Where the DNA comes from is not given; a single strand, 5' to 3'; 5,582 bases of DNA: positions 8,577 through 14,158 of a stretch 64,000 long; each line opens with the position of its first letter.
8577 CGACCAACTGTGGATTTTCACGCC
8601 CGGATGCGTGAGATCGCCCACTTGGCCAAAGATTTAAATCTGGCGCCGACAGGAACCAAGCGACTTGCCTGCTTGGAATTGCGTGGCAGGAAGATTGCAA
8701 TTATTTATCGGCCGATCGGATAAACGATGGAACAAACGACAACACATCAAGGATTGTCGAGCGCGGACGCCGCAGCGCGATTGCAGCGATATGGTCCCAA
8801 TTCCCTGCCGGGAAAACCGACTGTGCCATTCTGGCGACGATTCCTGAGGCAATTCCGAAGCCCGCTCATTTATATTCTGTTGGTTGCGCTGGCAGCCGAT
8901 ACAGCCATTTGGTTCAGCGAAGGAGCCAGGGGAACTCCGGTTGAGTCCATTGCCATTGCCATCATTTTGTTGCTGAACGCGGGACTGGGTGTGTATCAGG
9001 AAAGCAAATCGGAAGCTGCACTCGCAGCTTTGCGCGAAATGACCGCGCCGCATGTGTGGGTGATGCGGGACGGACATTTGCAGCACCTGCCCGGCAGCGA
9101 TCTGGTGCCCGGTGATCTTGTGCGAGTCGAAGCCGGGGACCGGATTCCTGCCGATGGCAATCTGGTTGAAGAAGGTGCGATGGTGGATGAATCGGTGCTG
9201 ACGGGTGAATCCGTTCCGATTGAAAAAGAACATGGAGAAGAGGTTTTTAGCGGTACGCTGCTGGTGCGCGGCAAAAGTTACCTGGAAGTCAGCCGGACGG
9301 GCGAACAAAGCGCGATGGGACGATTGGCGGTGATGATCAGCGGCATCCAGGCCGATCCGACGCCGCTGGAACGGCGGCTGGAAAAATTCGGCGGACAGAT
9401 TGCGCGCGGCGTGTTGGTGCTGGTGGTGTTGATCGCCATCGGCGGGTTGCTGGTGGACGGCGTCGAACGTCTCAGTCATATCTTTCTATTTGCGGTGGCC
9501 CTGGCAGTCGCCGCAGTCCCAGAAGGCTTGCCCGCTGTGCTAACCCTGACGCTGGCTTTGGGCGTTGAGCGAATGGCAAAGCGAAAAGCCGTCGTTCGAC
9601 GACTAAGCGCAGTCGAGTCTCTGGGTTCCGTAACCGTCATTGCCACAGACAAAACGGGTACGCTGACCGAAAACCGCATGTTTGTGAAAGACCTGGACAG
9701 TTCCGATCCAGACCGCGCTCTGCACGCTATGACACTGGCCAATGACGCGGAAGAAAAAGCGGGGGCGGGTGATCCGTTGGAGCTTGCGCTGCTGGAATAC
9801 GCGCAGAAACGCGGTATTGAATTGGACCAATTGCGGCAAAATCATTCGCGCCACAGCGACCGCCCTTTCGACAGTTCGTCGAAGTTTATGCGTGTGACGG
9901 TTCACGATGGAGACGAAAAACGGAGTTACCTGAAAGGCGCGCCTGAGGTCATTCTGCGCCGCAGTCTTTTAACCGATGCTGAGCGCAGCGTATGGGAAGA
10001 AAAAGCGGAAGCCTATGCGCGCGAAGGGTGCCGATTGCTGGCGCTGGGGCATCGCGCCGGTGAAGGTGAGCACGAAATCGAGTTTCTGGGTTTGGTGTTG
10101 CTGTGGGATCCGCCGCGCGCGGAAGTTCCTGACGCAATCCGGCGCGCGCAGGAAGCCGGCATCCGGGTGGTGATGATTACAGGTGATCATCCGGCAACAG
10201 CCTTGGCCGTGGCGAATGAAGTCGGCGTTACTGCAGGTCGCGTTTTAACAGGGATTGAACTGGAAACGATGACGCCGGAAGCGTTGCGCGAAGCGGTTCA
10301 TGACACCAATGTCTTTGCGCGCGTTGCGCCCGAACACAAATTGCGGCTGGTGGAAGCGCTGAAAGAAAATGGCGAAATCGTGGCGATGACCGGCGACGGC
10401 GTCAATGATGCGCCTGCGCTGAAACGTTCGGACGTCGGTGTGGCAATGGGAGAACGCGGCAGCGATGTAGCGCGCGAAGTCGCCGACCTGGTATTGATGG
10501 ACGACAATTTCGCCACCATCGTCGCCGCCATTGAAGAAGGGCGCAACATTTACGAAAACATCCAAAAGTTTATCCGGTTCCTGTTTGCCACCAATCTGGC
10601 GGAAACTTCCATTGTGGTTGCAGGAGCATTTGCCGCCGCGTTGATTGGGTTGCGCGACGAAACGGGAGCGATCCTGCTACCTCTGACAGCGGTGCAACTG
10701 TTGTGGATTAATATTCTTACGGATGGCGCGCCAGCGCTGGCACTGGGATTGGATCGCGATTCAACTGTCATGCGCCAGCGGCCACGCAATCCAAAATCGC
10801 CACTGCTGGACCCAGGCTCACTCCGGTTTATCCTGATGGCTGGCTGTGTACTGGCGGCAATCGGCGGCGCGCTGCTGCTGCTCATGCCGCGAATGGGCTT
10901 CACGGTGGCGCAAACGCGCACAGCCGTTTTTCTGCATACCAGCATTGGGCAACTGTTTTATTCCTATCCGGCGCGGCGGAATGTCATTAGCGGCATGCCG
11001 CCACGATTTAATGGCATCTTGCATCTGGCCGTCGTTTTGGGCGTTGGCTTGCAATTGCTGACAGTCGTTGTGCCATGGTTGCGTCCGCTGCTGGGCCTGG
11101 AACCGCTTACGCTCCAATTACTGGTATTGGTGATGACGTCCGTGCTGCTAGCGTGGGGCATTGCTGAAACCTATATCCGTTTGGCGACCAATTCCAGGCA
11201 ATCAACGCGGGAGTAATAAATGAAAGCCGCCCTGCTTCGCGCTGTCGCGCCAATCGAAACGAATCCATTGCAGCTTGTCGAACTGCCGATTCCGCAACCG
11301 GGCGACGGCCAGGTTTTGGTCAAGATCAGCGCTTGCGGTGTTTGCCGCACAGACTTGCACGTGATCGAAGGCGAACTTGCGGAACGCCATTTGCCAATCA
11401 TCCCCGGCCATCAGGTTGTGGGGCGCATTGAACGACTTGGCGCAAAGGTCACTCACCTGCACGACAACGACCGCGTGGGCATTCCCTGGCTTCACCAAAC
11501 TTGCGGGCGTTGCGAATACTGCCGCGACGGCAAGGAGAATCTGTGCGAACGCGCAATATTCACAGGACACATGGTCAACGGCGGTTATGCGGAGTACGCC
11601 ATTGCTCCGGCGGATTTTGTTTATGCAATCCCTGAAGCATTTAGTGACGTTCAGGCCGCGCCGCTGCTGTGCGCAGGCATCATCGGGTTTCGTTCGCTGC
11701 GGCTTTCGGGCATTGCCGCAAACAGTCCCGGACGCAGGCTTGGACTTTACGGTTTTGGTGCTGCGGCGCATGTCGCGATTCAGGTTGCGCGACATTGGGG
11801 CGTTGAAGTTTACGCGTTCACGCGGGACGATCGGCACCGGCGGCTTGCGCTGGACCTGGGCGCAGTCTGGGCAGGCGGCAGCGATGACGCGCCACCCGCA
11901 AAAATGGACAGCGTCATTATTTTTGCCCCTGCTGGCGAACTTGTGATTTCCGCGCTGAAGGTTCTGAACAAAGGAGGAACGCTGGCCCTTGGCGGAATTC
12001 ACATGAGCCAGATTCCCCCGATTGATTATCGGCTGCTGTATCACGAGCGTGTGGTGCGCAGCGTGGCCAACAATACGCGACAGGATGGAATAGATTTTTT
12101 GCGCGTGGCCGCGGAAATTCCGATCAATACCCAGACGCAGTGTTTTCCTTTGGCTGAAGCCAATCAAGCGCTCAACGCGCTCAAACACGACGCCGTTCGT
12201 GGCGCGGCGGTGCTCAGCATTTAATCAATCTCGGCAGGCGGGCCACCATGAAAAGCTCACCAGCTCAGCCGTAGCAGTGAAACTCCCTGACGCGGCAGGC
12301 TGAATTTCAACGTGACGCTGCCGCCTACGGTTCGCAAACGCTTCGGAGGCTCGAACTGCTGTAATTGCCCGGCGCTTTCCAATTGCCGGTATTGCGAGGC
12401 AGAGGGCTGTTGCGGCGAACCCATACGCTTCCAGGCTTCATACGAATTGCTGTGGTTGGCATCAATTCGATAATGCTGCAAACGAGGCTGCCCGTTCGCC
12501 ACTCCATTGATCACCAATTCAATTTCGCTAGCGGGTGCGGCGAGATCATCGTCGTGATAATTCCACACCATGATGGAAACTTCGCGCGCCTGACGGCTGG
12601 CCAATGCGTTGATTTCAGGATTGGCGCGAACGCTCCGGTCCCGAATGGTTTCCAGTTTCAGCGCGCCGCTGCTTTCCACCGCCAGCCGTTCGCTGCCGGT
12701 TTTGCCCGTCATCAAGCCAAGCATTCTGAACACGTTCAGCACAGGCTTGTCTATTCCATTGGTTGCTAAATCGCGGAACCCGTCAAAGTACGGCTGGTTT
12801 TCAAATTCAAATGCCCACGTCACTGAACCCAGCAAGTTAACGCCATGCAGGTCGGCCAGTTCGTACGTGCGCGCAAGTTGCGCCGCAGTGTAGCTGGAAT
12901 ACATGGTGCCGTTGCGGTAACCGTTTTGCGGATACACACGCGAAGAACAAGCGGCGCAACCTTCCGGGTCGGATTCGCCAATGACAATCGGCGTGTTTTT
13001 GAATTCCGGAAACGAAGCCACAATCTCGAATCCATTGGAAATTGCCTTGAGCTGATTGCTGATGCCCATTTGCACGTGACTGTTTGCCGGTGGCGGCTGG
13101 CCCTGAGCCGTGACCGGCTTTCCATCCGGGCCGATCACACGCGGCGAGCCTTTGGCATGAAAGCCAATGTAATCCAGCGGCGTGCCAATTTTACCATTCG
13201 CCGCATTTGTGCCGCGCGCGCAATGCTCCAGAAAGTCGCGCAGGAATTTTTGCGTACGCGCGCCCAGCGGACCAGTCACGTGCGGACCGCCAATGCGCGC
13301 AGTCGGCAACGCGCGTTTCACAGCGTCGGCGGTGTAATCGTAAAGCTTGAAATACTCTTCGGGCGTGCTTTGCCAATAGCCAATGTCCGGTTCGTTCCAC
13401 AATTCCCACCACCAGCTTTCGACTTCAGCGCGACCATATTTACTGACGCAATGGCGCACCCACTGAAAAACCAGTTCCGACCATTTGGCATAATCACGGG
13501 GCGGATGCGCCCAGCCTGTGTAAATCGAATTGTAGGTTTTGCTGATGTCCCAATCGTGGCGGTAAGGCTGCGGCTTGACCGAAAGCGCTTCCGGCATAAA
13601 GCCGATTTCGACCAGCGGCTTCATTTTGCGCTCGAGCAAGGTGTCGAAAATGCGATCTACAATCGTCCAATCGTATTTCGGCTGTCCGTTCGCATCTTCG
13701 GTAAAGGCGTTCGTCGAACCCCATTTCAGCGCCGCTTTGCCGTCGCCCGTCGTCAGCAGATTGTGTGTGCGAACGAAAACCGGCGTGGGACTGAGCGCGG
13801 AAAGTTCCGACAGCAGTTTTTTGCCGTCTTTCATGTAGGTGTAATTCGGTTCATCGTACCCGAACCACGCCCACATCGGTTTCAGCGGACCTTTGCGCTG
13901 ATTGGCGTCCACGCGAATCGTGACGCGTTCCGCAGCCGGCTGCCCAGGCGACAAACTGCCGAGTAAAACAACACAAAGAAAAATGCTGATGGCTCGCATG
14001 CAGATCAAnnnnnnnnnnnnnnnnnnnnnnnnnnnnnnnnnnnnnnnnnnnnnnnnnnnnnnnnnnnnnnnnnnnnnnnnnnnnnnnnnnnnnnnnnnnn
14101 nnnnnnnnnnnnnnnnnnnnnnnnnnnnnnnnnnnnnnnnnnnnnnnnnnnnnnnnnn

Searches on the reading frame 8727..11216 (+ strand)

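Call 78: search_protein_families(library=pfam, proteins=[window:8727-11216:+], max_evalue=0.001)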
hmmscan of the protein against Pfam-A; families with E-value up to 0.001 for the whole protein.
window:8727-11216:+ (829 aa): 7 families
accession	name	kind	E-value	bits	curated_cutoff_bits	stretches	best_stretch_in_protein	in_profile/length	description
PF00122.25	E1-E2_ATPase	-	1.2e-52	178.5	28.1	1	104-286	1-181/181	E1-E2 ATPase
PF00689.26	Cation_ATPase_C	-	2.4e-32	112.5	27.3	1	651-816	2-172/175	Cation transporting ATPase, C-terminus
PF00702.32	Hydrolase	-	6.6e-23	82.5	26.4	1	303-568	2-190/191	haloacid dehalogenase-like hydrolase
PF00690.31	Cation_ATPase_N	-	2.4e-18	66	20.4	1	3-54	14-65/69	Cation transporter/ATPase, N-terminus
PF13246.12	Cation_ATPase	-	1.9e-14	53.9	21.7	1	338-413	11-88/91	Cation transport ATPase (P-type)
PF08282.18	Hydrolase_3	-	7.2e-07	29.6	20.9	0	541-599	195-252/255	haloacid dehalogenase-like hydrolase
PF12710.13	HAD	-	1.4e-05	26.1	27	1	435-566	67-189/189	haloacid dehalogenase-like hydrolase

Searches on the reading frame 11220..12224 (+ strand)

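Call 78: search_protein_families(library=pfam, proteins=[window:11220-12224:+], max_evalue=0.001)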
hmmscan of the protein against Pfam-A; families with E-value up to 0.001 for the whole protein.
window:11220-12224:+ (334 aa): 2 families
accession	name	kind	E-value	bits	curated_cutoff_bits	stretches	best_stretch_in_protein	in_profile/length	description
PF08240.17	ADH_N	-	2e-30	105.6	23.5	1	28-139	1-104/104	Alcohol dehydrogenase GroES-like domain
PF00107.32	ADH_zinc_N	-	4.4e-09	36.8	31.8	1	184-292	4-122/129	Zinc-binding dehydrogenase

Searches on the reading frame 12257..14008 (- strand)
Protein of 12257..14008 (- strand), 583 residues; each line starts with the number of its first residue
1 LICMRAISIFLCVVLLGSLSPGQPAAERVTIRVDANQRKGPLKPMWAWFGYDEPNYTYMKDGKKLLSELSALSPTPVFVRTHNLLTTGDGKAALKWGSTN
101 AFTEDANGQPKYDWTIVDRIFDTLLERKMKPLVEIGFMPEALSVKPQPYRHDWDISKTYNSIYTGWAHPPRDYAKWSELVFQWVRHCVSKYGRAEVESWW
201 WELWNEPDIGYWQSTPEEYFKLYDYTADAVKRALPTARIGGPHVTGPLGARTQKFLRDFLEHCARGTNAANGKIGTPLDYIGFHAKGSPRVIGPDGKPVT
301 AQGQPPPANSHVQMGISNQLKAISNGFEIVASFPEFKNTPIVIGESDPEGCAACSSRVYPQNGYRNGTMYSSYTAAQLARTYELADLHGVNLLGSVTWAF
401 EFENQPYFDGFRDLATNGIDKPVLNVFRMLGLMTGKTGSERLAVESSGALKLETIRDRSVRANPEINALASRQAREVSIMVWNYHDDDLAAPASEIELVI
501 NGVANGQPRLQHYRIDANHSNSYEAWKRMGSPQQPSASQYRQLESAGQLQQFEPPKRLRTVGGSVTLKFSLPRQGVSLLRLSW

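Call 14: search_protein_families(library=ncbifam, proteins=[window:12257-14008:-], max_evalue=0.01)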
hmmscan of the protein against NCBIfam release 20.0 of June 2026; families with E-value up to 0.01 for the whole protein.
window:12257-14008:- (583 aa): 1 family
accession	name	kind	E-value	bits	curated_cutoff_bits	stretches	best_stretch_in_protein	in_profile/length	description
NF042992.1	alph1,4rhamsidase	equivalog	2.5e-09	36.4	850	1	165-262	142-237/471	alpha-1,4-L-rhamnosidase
